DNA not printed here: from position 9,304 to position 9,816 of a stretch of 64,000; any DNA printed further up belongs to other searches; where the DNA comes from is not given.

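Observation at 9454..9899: c-di-AMP (ydaO-class) riboswitch controlling only a 70-aa zinc-ribbon ORF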

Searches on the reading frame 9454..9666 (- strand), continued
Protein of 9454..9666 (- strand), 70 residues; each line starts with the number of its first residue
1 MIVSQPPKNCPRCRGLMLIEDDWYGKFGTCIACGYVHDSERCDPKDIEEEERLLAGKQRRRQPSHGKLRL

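Call 39: find_encoding_contigs(protein=P0047, flank=2500, max_places=2)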
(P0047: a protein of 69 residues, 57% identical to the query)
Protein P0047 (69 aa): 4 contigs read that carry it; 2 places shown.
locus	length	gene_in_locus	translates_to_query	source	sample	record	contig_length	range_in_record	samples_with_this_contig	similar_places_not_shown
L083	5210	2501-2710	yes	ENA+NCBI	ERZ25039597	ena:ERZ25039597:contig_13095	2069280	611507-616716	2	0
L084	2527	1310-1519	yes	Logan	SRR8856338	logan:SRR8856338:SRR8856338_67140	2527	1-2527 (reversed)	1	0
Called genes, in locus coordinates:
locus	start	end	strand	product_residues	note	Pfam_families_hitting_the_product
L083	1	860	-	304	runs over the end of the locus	PF00528:BPD_transp_1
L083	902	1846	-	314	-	PF19300:BPD_transp_1_N, PF00528:BPD_transp_1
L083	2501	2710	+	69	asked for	-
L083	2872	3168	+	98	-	PF03992:ABM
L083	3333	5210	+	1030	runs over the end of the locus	PF00873:ACR_tran, PF03176:MMPL (weak)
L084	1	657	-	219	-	?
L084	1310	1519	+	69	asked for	-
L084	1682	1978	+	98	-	PF03992:ABM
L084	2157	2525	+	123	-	?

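Call 40: find_encoding_contigs(protein=P0090, flank=2500, max_places=2)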
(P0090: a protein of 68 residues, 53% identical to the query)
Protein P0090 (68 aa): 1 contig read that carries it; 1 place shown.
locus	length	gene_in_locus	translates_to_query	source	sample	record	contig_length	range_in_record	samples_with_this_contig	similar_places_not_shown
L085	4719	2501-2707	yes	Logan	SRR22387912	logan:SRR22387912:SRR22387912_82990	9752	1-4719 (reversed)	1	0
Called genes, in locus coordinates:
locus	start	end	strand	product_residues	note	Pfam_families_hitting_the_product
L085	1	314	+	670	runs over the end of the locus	PF10060:DUF2298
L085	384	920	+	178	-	-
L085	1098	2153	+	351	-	PF02661:Fic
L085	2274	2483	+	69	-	-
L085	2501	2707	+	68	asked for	-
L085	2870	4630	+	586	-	PF04675:DNA_ligase_A_N, PF01068:DNA_ligase_A_M, PF04679:DNA_ligase_A_C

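Call 41: find_encoding_contigs(protein=P0052, flank=2500, max_places=2)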
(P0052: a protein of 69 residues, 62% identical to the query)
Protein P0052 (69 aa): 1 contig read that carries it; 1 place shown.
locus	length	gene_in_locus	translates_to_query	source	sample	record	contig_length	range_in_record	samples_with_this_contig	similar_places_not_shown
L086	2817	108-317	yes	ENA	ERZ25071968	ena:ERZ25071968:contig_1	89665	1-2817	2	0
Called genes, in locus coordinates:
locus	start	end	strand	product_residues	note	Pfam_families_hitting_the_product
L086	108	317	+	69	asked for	PF08271:Zn_Ribbon_TF (weak)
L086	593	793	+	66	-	-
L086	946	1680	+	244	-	PF00072:Response_reg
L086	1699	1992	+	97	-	-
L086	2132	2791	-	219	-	PF21948:LplA-B_cat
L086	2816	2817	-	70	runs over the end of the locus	PF02852:Pyr_redox_dim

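Call 42: find_encoding_contigs(protein=P0075, flank=2500, max_places=1)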
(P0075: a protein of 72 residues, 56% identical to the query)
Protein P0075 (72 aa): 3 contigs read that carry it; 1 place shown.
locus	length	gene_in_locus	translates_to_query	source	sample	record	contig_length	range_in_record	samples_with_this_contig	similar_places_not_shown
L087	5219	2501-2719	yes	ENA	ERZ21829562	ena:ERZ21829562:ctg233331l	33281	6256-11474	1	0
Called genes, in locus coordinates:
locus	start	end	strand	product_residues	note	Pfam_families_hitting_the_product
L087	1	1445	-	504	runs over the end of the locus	PF13365:Trypsin_2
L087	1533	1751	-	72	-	-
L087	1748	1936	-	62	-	-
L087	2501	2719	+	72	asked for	-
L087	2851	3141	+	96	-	PF03992:ABM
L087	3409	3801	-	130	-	-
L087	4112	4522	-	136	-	-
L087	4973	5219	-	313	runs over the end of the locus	-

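Call 43: find_encoding_contigs(protein=P0086, flank=2500, max_places=1)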
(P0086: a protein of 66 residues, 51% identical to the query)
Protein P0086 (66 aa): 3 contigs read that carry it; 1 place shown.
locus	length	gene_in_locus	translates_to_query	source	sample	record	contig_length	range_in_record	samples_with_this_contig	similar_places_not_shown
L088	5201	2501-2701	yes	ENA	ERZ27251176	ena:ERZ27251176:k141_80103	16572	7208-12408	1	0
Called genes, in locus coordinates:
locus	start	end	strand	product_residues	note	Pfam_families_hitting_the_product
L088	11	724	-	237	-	PF01694:Rhomboid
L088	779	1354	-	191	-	PF01923:Cob_adeno_trans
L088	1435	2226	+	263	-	PF00106:adh_short, PF08659:KR, PF23441:SDR, PF13561:adh_short_C2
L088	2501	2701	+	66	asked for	-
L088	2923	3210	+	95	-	-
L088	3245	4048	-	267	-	PF10370:Rv2993c-like_N, PF01557:FAA_hydrolase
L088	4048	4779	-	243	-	PF02585:PIG-L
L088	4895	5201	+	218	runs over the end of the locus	PF01726:LexA_DNA_bind, PF00717:Peptidase_S24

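Call 44: find_encoding_contigs(protein=P0037, flank=2500, max_places=1)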
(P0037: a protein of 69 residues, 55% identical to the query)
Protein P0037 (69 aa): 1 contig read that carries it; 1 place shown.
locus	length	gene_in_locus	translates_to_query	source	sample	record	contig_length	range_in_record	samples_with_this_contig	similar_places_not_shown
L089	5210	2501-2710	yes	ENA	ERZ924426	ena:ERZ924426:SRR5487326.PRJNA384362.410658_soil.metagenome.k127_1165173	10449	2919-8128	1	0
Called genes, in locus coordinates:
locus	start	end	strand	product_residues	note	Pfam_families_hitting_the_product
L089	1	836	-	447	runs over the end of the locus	PF00355:Rieske, PF19301:LigXa_C (faint)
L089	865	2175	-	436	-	PF00355:Rieske, PF19301:LigXa_C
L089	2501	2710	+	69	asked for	-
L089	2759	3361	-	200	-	PF00625:Guanylate_kin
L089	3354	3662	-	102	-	PF04025:RemA-like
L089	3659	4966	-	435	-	PF00275:EPSP_synthase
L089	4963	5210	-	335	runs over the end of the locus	PF03446:NAD_binding_2 (weak), PF03807:F420_oxidored, PF02153:PDH_N, PF20463:PDH_C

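Call 45: find_encoding_contigs(protein=P0125, flank=6000, max_places=2)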
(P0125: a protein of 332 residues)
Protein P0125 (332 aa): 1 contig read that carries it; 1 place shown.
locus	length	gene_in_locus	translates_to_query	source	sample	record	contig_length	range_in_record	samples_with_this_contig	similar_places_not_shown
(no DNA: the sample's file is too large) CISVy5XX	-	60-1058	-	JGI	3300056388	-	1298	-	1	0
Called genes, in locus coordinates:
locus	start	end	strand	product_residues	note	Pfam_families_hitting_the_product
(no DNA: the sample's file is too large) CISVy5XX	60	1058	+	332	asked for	-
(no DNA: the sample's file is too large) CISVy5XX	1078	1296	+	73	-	?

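Call 49: search_protein_families(library=pfam, proteins=[P0144, P0171, P0199, P0143, P0147, P0139, P0134, P0155, P0148, P0165], max_evalue=5)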
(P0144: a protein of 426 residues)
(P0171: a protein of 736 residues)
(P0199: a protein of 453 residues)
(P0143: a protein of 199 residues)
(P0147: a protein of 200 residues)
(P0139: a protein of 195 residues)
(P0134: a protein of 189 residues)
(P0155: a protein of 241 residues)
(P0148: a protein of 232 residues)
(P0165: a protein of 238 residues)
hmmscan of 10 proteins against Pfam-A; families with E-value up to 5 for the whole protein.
P0144 (426 aa): 8 families
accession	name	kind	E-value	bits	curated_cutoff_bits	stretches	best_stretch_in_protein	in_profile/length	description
PF08271.17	Zn_Ribbon_TF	-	0.0023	17.9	29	1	365-398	2-34/43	TFIIB zinc-binding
PF14354.12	Lar_restr_allev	-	0.039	14.6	28.6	1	364-408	4-48/58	Restriction alleviation protein Lar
PF14206.11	Cys_rich_CPCC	-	0.04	14.1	24.5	1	365-404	2-39/75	Cysteine-rich CPCC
PF04545.22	Sigma70_r4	-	0.042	13.8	24.1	0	158-182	5-29/50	Sigma-70, region 4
PF08281.18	Sigma70_r4_2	-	0.045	13.9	25.7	1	50-75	11-36/54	Sigma-70, region 4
PF02150.21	Zn_ribbon_RPB9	-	0.071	13.4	25.2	1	366-395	4-33/36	RNA polymerases M/15 Kd subunit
PF01396.24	Zn_ribbon_Top1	-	0.26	11.5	32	1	364-393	2-34/39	Topoisomerase DNA binding C4 zinc finger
PF13453.11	Zn_ribbon_TFIIB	-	0.52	10.2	22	1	365-390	1-26/41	Transcription factor zinc-finger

P0171 (736 aa): 3 families
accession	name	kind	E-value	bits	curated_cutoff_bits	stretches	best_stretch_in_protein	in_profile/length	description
PF14354.12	Lar_restr_allev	-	0.11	13.2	28.6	1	670-715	4-44/58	Restriction alleviation protein Lar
PF24042.1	DUF7351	-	0.11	12.6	31.2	1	646-716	43-116/177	Domain of unknown function (DUF7351)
PF09297.16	Zn_ribbon_NUD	-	0.37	11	24.8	1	672-683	6-17/32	NADH pyrophosphatase zinc ribbon domain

P0199 (453 aa): 1 family
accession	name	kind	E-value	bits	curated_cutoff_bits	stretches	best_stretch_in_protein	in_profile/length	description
PF14354.12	Lar_restr_allev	-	0.11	13.1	28.6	1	386-422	5-37/58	Restriction alleviation protein Lar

P0143 (199 aa): 5 families
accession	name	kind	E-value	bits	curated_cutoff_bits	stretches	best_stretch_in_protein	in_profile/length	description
PF02150.21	Zn_ribbon_RPB9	-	0.0087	16.4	25.2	1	139-169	4-34/36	RNA polymerases M/15 Kd subunit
PF14354.12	Lar_restr_allev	-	0.023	15.3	28.6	1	138-166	5-38/58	Restriction alleviation protein Lar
PF08271.17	Zn_Ribbon_TF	-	0.027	14.5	29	1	138-168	2-31/43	TFIIB zinc-binding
PF21349.2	RUBY_RBDX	-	0.068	13.1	26.5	1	159-172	3-16/30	Rubrerythrin, rubredoxin-like domain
PF18912.6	DZR_2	-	1.2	9.5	27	1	132-145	3-16/56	Double zinc ribbon domain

P0147 (200 aa): 7 families
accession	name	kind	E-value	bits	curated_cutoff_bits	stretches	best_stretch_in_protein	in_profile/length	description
PF02150.21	Zn_ribbon_RPB9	-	0.00093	19.5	25.2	1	140-171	4-35/36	RNA polymerases M/15 Kd subunit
PF21349.2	RUBY_RBDX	-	0.0014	18.4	26.5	1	160-174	3-17/30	Rubrerythrin, rubredoxin-like domain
PF08271.17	Zn_Ribbon_TF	-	0.0018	18.2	29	1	139-172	2-34/43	TFIIB zinc-binding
PF14354.12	Lar_restr_allev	-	0.019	15.6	28.6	1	139-172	5-43/58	Restriction alleviation protein Lar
PF22293.1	ANXE1_4th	-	0.047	14.4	27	1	52-78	3-29/64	Annexin E1, fourth repeat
PF04042.21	DNA_pol_E_B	-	0.06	13.2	29.1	1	17-70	111-157/210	DNA polymerase alpha/epsilon subunit B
PF23470.1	Zn_ribbon_PF0610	-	0.076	13.2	26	0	135-150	16-31/39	PF0610 rubredoxin-like zinc beta-ribbon domain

P0139 (195 aa): 5 families
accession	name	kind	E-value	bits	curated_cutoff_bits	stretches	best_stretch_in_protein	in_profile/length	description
PF02150.21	Zn_ribbon_RPB9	-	0.00016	21.9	25.2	1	128-157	4-33/36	RNA polymerases M/15 Kd subunit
PF08271.17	Zn_Ribbon_TF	-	0.0031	17.5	29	1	127-160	2-34/43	TFIIB zinc-binding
PF14354.12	Lar_restr_allev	-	0.0082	16.8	28.6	1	128-163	6-34/58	Restriction alleviation protein Lar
PF21349.2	RUBY_RBDX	-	0.0084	16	26.5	1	148-161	3-16/30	Rubrerythrin, rubredoxin-like domain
PF01396.24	Zn_ribbon_Top1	-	0.1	12.9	32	1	126-149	2-25/39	Topoisomerase DNA binding C4 zinc finger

P0134 (189 aa): 9 families
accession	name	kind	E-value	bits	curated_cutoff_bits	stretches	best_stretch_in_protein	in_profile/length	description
PF14354.12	Lar_restr_allev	-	0.013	16.2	28.6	1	132-157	6-33/58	Restriction alleviation protein Lar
PF21349.2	RUBY_RBDX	-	0.023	14.6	26.5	1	152-166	3-17/30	Rubrerythrin, rubredoxin-like domain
PF02150.21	Zn_ribbon_RPB9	-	0.052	13.9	25.2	1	132-160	4-32/36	RNA polymerases M/15 Kd subunit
PF12491.13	ApoB100_C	-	0.091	13.2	27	1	55-73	5-23/57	Apolipoprotein B100 C terminal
PF05069.18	Phage_tail_S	-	0.1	12.9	24.3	1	36-84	3-53/148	Phage virion morphogenesis family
PF16003.10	DUF4776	-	0.12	11.8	27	1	127-166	4-38/503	Domain of unknown function (DUF4776)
PF01396.24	Zn_ribbon_Top1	-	0.13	12.5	32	1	131-153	3-25/39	Topoisomerase DNA binding C4 zinc finger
PF14735.11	HAUS4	-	0.21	11.6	25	1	52-132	36-113/235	HAUS augmin-like complex subunit 4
PF05532.17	CsbD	-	0.26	11.6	40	1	35-57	6-28/53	CsbD-like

P0155 (241 aa): 6 families
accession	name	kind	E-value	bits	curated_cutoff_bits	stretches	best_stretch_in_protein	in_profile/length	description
PF08271.17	Zn_Ribbon_TF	-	0.0085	16.1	29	1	174-203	2-30/43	TFIIB zinc-binding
PF01396.24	Zn_ribbon_Top1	-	0.022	15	32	1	174-204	3-36/39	Topoisomerase DNA binding C4 zinc finger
PF14354.12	Lar_restr_allev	-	0.033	14.9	28.6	1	175-203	6-34/58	Restriction alleviation protein Lar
PF08792.16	A2L_zn_ribbon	-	0.038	14.1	22.9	1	173-203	4-32/33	A2L zinc ribbon domain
PF01133.22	ER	-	0.11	13.1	25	1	84-120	17-53/98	Enhancer of rudimentary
PF21349.2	RUBY_RBDX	-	0.16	11.8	26.5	0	170-178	14-22/30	Rubrerythrin, rubredoxin-like domain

P0148 (232 aa): 1 family
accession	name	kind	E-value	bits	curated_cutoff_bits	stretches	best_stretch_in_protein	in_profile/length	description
PF21935.1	TetR_C_45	-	0.094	13.7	27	1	18-78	40-100/115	Tetracyclin repressor-like, C-terminal domain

P0165 (238 aa): 11 families
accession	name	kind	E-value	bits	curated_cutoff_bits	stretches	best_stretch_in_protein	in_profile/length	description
PF08271.17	Zn_Ribbon_TF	-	9.2e-05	22.4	29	1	179-209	3-32/43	TFIIB zinc-binding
PF14354.12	Lar_restr_allev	-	0.0059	17.3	28.6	1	177-204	4-33/58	Restriction alleviation protein Lar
PF01396.24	Zn_ribbon_Top1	-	0.019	15.2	32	1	178-200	3-25/39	Topoisomerase DNA binding C4 zinc finger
PF20544.3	DUF6758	-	0.024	14.3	27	1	174-208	2-35/208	Family of unknown function (DUF6758)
PF05896.17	NQRA_N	-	0.11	13.1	25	1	157-211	30-81/94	NqrA N-terminal barrel-sandwich hybrid domain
PF12760.12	Zn_ribbon_IS1595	-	0.11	12.9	25.4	1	177-204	19-45/46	Transposase zinc-ribbon domain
PF23903.1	Phage_zn_bind_2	-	0.14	12.6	27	1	173-188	28-43/44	Phage zinc binding domain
PF04810.20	zf-Sec23_Sec24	-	0.18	12.3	25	1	191-208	18-35/39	Sec23/Sec24 zinc finger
PF02150.21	Zn_ribbon_RPB9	-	0.25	11.7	25.2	1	179-207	4-32/36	RNA polymerases M/15 Kd subunit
PF13248.11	Zn_ribbon_3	-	0.33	11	27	0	177-185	17-25/26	zinc-ribbon domain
PF14690.11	Zn_ribbon_ISL3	-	4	8.3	25.5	1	176-197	2-23/47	zinc-finger of transposase IS204/IS1001/IS1096/IS1165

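Call 66: find_related_loci(query=A1, collection=viral_contigs, flank=4000)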
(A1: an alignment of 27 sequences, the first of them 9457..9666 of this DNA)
Query A1 (70 aa) in viral_contigs; peptide patterns used: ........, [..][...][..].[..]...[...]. (x = any residue, [..] = any of these).
23 stretches matched a pattern, but none encodes a relative of the query by tblastn (E <= 1e-3).
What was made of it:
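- Tried and rejected: No relatives were found in viral contigs (call 66), so phage or defence origins were set aside.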

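Call 70: find_encoding_contigs(protein=P0144, flank=6000, max_places=2)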
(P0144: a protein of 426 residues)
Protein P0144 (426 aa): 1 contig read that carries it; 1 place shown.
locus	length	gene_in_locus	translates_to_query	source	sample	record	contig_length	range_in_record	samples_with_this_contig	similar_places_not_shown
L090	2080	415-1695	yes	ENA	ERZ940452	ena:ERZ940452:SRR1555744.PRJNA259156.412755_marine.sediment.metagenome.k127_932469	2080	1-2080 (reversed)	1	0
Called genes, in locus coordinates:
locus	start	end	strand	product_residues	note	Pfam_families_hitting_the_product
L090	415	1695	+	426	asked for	-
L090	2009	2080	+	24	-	?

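Call 71: find_encoding_contigs(protein=P0165, flank=6000, max_places=2)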
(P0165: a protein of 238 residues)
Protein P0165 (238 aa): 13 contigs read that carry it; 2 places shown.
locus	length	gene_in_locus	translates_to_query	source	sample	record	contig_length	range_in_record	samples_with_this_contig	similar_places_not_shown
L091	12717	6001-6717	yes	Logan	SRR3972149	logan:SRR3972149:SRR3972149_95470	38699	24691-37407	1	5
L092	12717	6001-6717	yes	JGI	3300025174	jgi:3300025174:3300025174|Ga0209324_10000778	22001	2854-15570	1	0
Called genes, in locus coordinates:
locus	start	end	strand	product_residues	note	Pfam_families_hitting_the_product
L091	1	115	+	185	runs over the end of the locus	PF08123:DOT1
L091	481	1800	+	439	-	PF05496:RuvB_N, PF13173:AAA_14 (weak), PF00004:AAA, PF07728:AAA_5 (faint), PF16193:AAA_assoc_2, PF12002:MgsA_C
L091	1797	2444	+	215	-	PF03412:Peptidase_C39, PF13529:Peptidase_C39_2 (faint)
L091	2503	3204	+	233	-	PF00188:CAP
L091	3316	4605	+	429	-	PF05977:MFS_3, PF07690:MFS_1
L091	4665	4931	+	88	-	-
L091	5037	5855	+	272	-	-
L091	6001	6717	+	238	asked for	-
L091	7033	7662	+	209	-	-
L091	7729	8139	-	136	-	PF08570:DUF1761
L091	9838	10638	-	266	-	PF18900:DUF5656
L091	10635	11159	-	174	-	PF02075:RuvC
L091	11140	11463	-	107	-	PF03819:MazG (faint)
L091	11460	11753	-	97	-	-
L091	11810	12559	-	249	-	PF20772:TACO1_YebC_N, PF01709:Transcrip_reg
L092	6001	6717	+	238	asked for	-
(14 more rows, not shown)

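Call 73: list_cluster_members(proteins=[P0165, P0118, P0131, P0002, P0066])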
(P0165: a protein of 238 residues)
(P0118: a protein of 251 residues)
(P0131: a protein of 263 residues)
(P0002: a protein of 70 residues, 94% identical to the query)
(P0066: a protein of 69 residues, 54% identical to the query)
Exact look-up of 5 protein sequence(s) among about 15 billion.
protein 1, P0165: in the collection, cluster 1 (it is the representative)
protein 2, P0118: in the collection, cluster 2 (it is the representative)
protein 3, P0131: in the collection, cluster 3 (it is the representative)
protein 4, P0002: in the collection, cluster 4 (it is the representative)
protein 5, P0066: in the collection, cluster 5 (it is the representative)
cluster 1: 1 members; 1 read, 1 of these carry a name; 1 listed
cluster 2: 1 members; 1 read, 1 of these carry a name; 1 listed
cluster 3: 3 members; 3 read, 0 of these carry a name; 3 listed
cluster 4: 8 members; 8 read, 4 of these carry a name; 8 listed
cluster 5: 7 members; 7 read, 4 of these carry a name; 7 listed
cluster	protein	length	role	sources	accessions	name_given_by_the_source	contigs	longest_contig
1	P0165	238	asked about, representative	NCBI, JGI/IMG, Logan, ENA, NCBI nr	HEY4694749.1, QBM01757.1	MAG TPA: hypothetical protein VIH52_02185 [Candidatus Nanoarchaeia archaeon] | hypothetical protein [uncultured archaeon]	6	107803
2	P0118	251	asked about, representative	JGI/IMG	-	hypothetical protein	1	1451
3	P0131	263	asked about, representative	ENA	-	-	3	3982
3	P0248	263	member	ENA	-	-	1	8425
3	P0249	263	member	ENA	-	-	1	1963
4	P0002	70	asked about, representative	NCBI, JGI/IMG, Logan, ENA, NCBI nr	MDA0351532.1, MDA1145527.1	MAG: hypothetical protein O3A10_04875 [Chloroflexi bacterium] | hypothetical protein | hypothetical protein [Chloroflexota bacterium]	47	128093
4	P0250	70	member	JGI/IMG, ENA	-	hypothetical protein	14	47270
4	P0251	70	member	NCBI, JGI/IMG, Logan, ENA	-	hypothetical protein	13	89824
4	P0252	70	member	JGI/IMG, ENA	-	hypothetical protein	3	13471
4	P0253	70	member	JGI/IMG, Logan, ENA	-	-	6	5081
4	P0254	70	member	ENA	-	-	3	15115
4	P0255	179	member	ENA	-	-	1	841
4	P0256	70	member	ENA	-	-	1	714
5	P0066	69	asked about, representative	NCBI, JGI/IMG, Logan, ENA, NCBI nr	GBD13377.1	hypothetical protein HRbin24_01405 [bacterium HR24] | transcription initiation factor TFIIIB Brf1 subunit/transcription initiation factor TFIIB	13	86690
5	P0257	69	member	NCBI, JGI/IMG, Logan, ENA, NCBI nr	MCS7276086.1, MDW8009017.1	MAG: hypothetical protein NZ695_03620 [Dehalococcoidia bacterium] | hypothetical protein | hypothetical protein [Dehalococcoidia bacterium]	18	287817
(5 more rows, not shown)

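Call 83: search_protein_families(library=phrogs, proteins=[window:9457-9666:-, P0165, P0144, P0118], max_evalue=0.01)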
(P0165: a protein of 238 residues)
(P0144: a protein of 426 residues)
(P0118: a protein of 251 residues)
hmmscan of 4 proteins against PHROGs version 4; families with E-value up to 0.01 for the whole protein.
window:9457-9666:- (70 aa): 1 family
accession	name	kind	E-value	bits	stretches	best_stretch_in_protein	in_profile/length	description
phrog_36831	-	unknown function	0.0092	17.4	0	9-60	12-64/96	-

P0165 (238 aa): 1 family
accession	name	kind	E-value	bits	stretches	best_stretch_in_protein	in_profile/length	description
phrog_5602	-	unknown function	0.0084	16.8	0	168-208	10-54/60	-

P0144 (426 aa): 0 families

P0118 (251 aa): 0 families

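Call 84: search_protein_families(library=padloc, proteins=[window:9457-9666:-, P0165, P0144, P0118], max_evalue=0.01)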
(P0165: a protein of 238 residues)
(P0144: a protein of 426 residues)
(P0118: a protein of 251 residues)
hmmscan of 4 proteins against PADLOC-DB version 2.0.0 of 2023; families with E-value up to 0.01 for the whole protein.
window:9457-9666:- (70 aa): 0 families

P0165 (238 aa): 0 families

P0144 (426 aa): 0 families

P0118 (251 aa): 0 families
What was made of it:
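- Tried and rejected: PHROGs and PADLOC gave nothing meaningful (calls 83, 84).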
